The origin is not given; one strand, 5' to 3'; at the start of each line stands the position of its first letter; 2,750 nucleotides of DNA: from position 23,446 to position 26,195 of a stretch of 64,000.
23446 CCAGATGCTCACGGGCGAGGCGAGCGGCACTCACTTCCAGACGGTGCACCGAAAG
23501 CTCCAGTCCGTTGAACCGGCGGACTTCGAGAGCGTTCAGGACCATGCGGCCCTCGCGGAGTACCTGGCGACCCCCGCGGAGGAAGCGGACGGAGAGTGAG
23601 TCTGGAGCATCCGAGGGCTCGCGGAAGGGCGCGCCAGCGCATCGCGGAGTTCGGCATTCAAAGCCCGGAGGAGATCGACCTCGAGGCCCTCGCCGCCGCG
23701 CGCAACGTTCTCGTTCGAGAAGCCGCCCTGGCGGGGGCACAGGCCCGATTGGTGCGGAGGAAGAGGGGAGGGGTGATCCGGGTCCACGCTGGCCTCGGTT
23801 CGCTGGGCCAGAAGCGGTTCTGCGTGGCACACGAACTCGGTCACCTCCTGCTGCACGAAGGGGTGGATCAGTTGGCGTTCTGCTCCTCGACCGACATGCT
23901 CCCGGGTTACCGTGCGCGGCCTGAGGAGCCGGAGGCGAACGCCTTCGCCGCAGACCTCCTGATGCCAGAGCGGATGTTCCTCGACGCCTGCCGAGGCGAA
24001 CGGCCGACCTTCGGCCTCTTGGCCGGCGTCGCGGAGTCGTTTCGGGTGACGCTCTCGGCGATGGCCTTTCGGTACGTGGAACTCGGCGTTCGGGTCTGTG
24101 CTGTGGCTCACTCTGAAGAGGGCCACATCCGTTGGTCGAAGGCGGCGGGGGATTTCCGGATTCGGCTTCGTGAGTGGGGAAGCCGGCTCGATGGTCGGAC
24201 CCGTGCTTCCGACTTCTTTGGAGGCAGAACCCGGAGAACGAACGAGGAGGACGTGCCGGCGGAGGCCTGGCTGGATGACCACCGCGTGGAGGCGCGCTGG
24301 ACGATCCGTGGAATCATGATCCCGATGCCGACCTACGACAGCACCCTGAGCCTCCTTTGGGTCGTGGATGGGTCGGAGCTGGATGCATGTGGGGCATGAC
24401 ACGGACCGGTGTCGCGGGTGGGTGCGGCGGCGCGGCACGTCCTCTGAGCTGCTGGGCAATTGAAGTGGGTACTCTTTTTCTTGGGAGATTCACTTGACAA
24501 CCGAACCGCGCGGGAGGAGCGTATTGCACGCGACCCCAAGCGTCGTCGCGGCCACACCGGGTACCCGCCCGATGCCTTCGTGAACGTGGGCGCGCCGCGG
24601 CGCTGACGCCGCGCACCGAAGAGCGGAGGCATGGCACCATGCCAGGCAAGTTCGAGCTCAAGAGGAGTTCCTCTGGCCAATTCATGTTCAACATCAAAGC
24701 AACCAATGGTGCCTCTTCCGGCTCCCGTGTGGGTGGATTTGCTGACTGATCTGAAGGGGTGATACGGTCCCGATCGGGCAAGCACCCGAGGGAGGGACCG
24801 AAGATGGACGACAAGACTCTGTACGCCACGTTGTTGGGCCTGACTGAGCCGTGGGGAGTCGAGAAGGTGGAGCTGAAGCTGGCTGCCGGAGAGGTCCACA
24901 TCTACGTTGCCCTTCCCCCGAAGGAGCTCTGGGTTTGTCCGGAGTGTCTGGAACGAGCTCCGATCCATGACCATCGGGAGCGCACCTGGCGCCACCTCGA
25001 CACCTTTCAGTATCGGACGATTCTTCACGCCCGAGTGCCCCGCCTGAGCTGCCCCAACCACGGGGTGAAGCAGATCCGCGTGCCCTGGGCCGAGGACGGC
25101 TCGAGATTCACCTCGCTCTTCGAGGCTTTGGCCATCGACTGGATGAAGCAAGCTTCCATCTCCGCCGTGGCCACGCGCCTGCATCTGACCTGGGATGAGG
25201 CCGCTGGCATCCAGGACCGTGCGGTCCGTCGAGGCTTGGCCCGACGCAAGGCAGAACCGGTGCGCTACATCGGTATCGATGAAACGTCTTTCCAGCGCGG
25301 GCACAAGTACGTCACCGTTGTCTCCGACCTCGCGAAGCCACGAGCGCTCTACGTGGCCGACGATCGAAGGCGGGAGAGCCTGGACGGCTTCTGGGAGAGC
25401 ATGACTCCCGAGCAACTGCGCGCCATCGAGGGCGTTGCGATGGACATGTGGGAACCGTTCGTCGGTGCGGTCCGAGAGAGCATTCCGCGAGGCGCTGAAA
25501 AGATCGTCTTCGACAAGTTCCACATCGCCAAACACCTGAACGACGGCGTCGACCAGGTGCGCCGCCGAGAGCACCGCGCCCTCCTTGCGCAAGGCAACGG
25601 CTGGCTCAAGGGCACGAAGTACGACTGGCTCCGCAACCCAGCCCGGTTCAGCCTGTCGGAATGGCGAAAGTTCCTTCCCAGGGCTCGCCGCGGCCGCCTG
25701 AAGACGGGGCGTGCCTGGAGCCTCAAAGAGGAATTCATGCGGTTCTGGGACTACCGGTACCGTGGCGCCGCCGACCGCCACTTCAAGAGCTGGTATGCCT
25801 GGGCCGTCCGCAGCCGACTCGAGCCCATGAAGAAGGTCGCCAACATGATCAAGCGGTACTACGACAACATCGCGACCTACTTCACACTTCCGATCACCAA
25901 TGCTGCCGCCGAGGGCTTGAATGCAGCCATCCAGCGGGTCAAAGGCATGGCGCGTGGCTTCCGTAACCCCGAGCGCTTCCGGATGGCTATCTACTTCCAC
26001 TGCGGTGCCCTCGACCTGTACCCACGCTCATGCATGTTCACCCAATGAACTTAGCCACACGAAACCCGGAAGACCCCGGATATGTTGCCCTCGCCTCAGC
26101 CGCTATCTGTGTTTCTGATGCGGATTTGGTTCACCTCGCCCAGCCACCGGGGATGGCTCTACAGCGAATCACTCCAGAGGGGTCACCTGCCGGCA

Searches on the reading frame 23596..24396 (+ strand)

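Call 65: search_protein_families(library=pfam, proteins=[window:23596-24396:+], max_evalue=0.001)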
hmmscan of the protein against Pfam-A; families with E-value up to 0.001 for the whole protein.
window:23596-24396:+ (267 aa): 1 family
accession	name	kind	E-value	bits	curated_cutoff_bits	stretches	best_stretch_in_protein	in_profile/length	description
PF06114.19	Peptidase_M78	-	3e-18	66.3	22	1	35-159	3-121/123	IrrE N-terminal-like domain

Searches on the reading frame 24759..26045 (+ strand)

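Call 65: search_protein_families(library=pfam, proteins=[window:24759-26045:+], max_evalue=0.001)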
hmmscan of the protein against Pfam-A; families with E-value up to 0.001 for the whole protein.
window:24759-26045:+ (429 aa): 3 families
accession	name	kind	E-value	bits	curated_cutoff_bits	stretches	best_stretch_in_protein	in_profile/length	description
PF01610.23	DDE_Tnp_ISL3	-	1.3e-67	228.6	23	1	171-411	1-240/240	Transposase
PF14690.11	Zn_ribbon_ISL3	-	1e-14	55.1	25.5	1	57-101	2-47/47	zinc-finger of transposase IS204/IS1001/IS1096/IS1165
PF13542.12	HTH_Tnp_ISL3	-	1.6e-11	43.9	27.4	1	107-156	2-51/51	Helix-turn-helix domain of transposase family ISL3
